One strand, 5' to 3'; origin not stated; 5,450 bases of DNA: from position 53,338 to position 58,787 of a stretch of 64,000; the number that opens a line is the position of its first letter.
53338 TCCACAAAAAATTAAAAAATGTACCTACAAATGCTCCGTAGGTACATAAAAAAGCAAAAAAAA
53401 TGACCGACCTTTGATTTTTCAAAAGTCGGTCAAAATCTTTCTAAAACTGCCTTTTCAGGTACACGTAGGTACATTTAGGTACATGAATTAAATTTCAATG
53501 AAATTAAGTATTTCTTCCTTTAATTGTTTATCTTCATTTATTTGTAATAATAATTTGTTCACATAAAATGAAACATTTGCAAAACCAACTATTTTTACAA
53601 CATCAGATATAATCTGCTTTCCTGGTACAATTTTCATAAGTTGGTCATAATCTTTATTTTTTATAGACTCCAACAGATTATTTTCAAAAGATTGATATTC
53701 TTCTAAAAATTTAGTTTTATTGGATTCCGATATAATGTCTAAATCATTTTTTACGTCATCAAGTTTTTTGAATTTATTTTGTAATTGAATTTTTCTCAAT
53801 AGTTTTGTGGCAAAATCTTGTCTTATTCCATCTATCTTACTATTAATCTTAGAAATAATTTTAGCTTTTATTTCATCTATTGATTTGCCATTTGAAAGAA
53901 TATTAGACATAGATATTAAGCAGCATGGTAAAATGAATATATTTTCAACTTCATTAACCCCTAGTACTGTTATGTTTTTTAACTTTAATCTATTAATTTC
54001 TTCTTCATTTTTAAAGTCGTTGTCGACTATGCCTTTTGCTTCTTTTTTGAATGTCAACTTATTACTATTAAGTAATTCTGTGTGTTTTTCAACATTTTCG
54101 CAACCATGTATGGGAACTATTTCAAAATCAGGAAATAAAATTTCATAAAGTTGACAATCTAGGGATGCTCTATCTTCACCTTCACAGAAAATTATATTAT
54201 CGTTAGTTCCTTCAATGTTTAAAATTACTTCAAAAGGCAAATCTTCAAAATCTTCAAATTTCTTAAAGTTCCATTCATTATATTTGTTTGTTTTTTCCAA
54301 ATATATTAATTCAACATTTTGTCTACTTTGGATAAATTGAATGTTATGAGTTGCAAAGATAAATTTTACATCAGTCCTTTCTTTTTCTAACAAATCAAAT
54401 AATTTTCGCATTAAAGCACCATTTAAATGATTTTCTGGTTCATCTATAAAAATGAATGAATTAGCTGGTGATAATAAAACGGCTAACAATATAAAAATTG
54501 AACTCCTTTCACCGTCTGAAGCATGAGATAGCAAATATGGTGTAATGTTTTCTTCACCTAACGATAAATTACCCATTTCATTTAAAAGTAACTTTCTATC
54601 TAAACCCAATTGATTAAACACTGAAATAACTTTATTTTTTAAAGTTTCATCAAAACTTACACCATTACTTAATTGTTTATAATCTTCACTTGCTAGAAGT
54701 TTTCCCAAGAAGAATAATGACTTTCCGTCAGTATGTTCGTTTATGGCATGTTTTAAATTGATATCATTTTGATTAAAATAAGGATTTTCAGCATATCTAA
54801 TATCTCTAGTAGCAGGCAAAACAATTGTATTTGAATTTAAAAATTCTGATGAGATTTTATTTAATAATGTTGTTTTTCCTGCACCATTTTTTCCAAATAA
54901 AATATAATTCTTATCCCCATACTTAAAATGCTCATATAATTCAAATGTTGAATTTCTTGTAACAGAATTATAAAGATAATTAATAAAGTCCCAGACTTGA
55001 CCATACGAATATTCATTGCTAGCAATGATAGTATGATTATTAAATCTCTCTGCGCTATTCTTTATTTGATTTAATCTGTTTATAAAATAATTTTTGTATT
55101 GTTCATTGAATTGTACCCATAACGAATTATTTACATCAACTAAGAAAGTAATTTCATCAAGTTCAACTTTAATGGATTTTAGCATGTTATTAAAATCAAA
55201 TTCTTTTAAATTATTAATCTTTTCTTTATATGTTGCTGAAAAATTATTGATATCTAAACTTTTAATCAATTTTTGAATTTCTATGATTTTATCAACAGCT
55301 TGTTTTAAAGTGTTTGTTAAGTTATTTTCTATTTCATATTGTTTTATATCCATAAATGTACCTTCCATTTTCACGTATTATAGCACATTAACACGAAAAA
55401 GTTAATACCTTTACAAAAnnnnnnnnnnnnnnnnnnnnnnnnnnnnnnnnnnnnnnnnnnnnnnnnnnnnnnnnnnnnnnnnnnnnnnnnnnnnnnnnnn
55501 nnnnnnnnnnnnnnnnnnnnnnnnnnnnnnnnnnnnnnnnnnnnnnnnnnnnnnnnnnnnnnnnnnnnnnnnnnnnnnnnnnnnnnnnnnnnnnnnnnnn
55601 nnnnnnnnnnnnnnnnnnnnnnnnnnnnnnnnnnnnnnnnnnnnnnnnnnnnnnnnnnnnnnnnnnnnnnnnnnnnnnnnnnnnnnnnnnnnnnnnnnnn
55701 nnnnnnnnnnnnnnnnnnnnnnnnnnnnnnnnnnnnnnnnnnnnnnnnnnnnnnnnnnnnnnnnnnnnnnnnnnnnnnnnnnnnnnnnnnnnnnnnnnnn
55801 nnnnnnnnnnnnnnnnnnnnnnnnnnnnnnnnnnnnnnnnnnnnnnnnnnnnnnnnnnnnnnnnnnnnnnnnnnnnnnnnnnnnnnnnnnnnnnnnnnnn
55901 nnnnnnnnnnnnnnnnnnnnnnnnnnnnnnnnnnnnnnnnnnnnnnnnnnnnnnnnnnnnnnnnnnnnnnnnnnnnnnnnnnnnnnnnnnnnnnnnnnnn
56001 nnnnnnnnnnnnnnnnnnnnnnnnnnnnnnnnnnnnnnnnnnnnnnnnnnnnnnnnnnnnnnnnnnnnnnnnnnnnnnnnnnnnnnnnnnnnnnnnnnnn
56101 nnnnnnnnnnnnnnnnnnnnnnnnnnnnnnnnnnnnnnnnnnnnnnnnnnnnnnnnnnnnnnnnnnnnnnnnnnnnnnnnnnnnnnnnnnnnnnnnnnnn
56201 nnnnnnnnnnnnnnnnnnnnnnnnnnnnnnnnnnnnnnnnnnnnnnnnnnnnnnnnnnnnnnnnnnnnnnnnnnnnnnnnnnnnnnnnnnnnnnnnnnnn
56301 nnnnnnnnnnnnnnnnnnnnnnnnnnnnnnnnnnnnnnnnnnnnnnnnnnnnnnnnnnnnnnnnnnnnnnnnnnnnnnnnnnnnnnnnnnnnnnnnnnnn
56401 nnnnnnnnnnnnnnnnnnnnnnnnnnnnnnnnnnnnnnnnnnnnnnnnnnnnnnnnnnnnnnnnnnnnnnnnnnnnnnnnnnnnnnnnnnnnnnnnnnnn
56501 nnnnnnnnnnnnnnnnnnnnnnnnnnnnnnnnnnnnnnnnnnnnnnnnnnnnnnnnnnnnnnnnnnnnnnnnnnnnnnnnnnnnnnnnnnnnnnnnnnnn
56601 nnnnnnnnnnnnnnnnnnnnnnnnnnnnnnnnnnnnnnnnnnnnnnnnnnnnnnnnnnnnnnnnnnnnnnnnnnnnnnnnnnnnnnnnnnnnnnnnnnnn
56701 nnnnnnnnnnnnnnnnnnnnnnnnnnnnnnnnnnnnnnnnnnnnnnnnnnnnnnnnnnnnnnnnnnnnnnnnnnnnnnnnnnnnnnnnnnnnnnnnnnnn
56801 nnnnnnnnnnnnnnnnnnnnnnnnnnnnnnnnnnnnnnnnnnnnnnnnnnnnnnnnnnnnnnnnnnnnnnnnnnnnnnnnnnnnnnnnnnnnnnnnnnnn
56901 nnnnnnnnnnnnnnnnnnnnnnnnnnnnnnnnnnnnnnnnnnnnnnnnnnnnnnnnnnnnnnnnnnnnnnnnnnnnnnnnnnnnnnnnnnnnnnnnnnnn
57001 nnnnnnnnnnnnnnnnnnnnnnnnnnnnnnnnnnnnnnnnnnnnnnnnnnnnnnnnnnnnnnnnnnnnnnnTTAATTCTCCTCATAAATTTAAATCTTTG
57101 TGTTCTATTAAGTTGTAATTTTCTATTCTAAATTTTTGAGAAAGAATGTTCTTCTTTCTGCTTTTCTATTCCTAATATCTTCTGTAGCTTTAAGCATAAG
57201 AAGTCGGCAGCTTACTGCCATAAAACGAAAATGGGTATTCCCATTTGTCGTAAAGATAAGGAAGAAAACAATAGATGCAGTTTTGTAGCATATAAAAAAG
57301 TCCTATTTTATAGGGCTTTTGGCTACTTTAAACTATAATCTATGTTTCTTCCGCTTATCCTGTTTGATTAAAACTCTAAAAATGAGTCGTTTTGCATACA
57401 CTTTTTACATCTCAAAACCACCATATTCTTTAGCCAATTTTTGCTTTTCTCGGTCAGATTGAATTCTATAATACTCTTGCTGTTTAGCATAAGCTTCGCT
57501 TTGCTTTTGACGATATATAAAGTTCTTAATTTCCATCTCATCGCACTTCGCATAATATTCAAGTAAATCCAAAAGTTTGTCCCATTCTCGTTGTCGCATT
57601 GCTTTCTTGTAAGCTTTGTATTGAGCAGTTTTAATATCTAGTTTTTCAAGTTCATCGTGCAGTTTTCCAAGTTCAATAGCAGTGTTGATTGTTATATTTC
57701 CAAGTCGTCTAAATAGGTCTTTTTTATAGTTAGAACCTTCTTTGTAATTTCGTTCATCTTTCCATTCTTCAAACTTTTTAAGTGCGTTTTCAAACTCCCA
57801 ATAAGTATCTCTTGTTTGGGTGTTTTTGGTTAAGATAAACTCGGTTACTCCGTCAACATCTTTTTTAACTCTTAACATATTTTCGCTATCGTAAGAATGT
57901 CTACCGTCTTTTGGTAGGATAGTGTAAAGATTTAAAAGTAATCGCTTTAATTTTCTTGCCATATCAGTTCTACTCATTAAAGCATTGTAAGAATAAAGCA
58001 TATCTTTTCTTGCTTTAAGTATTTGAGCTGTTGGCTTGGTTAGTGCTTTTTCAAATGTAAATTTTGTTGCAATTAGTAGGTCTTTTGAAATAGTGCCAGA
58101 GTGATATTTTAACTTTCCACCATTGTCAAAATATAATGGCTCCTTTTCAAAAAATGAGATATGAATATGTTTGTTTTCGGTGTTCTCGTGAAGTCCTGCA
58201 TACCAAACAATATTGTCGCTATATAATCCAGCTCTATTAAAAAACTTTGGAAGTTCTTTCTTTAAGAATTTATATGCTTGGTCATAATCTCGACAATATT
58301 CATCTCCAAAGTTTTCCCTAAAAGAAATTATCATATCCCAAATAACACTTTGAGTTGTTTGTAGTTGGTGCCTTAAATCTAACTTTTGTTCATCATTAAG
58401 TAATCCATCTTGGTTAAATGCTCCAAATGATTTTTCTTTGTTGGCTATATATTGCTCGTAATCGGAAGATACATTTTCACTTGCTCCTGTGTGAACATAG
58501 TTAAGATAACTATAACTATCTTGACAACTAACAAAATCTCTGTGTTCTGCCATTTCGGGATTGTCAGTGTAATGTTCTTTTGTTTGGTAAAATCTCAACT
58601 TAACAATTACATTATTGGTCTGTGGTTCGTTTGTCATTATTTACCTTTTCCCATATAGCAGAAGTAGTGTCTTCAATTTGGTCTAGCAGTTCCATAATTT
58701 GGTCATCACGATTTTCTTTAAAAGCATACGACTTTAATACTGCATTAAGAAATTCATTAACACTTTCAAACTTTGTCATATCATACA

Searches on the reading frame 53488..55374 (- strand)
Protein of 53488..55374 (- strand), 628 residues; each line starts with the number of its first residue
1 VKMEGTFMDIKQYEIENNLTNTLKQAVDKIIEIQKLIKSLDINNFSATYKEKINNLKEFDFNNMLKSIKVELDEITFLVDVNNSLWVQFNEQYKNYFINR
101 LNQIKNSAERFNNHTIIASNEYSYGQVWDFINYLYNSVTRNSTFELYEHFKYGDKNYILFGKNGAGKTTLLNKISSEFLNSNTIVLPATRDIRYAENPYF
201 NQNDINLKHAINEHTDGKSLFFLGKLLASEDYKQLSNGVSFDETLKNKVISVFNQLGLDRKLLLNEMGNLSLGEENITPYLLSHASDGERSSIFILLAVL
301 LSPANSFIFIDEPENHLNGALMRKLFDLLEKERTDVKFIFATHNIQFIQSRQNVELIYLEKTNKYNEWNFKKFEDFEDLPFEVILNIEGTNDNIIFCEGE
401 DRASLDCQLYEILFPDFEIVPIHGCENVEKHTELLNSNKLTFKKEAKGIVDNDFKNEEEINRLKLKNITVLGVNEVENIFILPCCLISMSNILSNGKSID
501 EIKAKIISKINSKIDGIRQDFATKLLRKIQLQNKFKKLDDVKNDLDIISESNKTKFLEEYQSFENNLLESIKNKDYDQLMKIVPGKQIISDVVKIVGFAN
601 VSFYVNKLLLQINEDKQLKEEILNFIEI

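Call 7: search_protein_families(library=pfam, proteins=[window:53488-55374:-], max_evalue=0.01)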
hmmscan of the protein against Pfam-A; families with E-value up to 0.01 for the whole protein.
window:53488-55374:- (628 aa): 7 families
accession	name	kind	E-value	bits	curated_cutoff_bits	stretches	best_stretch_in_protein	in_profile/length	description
PF13304.12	AAA_21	-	3.2e-13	50.9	27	1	251-346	204-301/304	AAA domain, putative AbiEii toxin, Type IV TA system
PF00005.33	ABC_tran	-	8.4e-07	30.1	25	1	155-314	12-136/137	ABC transporter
PF14491.11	DUF4435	-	7.8e-06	26.2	27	1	394-620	4-236/238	Protein of unknown function (DUF4435)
PF25199.1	nSTAND_NTPase5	-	2.1e-05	24.8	34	0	151-197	38-85/145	Novel STAND NTPase 5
PF13401.12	AAA_22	-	0.00011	22.9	27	1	154-342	5-122/130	AAA domain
PF02463.25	SMC_N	-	0.00038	20.4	40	1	155-359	25-213/220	RecF/RecN/SMC N terminal domain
PF10236.15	DAP3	-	0.0033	17.1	23.1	0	138-202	2-73/311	Mitochondrial ribosomal death-associated protein 3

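Call 8: search_protein_families(library=padloc, proteins=[window:53488-55374:-], max_evalue=1)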
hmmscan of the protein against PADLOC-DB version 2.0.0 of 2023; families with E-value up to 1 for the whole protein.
window:53488-55374:- (628 aa): 39 families (the best 25 are shown)
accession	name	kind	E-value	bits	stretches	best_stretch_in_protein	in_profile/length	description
PDLC02982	AriAB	-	4.4e-69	231.6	1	242-626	175-560/570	-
PDLC02981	AriAB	-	3e-15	53.9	1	239-573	263-615/694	-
PDLC02980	AriA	-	2.1e-14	52.2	2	272-346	225-301/304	-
PDLC02335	AbiLi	-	3.5e-12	44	1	45-376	39-265/326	AbiLi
PDLC00290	PtuA1|PtuA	-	2.8e-11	41.4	2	305-362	270-327/414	AAA ATPase domain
PDLC00102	GajA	-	1.7e-10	38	2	282-366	264-348/532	AAA ATPase domain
PDLC00098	GajA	-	4.1e-10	37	1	283-380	266-366/534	AAA ATPase domain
PDLC00273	PtuA1|PtuA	-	1e-09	35.9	2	280-372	198-295/375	AAA ATPase domain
PDLC04164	AriA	-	1.3e-09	36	1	157-361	30-249/253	-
PDLC04140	mad8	-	1.4e-09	35.9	1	155-346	28-235/314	mads_8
PDLC00289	PtuA1|PtuA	-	2.4e-09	34.7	2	280-364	223-308/404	AAA ATPase domain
PDLC00277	PtuA1|PtuA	-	5e-09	33.9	2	302-364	282-344/423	AAA ATPase domain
PDLC04182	HEC-01A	-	3.4e-08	30.9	1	279-363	280-366/406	-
PDLC04135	mad3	-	3.5e-08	31.4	2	282-350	261-329/374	mads_3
PDLC04242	PDC-M01A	-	1.3e-07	28.3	2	130-183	191-245/566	-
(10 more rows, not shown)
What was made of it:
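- On Mobile-element defence hotspot cargo: AriAB 4e-69 (call 8).
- Checked: The ATPase-DUF4435 gene at 53488-55353/55374(-) is a fused AriAB (PARIS; PADLOC 4e-69, call 8).
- E3 holds AriAB (call 8).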

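Call 9: search_protein_families(library=ncbifam, proteins=[window:53488-55374:-], max_evalue=1)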
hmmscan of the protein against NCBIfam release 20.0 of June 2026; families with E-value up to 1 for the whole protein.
window:53488-55374:- (628 aa): 36 families (the best 25 are shown)
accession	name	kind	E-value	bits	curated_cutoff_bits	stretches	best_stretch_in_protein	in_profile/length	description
NF000355.4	ribo_prot_ABC_F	equivalog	2.5e-14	53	380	2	161-365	35-195/499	ribosomal protection-like ABC-F family protein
TIGR02673.1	FtsE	equivalog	1.7e-07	31.2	264.85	1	284-360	137-211/214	cell division ATP-binding protein FtsE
TIGR01166.1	cbiO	subfamily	1.2e-06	28.1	211.8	2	156-194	20-58/190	cobalt ABC transporter, ATP-binding protein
NF008364.0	PRK11160.1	equivalog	5e-05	22.1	630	1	131-357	344-547/575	heme ABC transporter ATP-binding protein/permease CydC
NF000171.1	ABCF_producer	exception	0.00012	20.6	800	1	285-348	164-223/541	TlrC/CarA/OleB/SrmB family ABC-F type ribosomal protection protein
NF040873.1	AztA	equivalog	0.00027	20.6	220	2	282-352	117-186/191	zinc ABC transporter ATP-binding protein AztA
TIGR03411.1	urea_trans_UrtD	equivalog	0.00031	20.5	304.1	1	158-351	32-208/242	urea ABC transporter ATP-binding protein UrtD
TIGR03375.1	type_I_sec_LssB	subfamily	0.00061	18.2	693.1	2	99-175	438-514/696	type I secretion system permease/ATPase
NF010171.0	PRK13652.1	equivalog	0.00066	18.9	476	1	253-352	104-205/277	cobalt transporter ATP-binding subunit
TIGR03873.1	F420-0_ABC_ATP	hypoth_equivalog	0.00069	18.9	372.4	1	284-348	137-200/256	putative F420-0 ABC transporter ATP-binding protein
NF008626.0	PRK11614.1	equivalog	0.0022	17.5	441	1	157-192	34-69/237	high-affinity branched-chain amino acid ABC transporter ATP-binding protein LivF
TIGR02142.1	modC_ABC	equivalog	0.0031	16.8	285.05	1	145-175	13-44/353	molybdenum ABC transporter ATP-binding protein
NF000166.1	ABCF_CarA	exception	0.0033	15.6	1050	0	295-344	484-531/556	ABC-F type ribosomal protection protein Car(A)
NF010068.0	PRK13548.1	equivalog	0.0034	16.5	261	1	158-184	35-62/261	heme ABC transporter ATP-binding protein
NF008409.0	PRK11231.1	equivalog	0.0053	16.1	375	1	158-346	32-199/255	Fe(3+) dicitrate ABC transporter ATP-binding protein FecE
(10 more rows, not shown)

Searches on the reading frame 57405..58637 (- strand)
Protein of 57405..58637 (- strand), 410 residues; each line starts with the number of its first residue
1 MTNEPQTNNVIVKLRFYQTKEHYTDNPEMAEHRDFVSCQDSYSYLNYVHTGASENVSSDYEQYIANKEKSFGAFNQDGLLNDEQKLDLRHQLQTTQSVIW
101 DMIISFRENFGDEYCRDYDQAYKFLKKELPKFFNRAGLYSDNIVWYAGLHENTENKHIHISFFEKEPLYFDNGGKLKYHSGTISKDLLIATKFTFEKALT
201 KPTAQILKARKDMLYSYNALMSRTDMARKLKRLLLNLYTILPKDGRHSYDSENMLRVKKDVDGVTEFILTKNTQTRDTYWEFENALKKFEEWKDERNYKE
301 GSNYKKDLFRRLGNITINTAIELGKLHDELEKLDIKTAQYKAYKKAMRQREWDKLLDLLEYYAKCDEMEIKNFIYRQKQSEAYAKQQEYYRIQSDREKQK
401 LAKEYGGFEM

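Call 7: search_protein_families(library=pfam, proteins=[window:57405-58637:-], max_evalue=0.01)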
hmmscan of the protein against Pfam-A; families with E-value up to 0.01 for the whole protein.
window:57405-58637:- (410 aa): 1 family
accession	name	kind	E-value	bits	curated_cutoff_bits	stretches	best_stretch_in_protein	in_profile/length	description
PF18555.7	MobL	-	3e-22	79.6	28.5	1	29-324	38-339/383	MobL relaxases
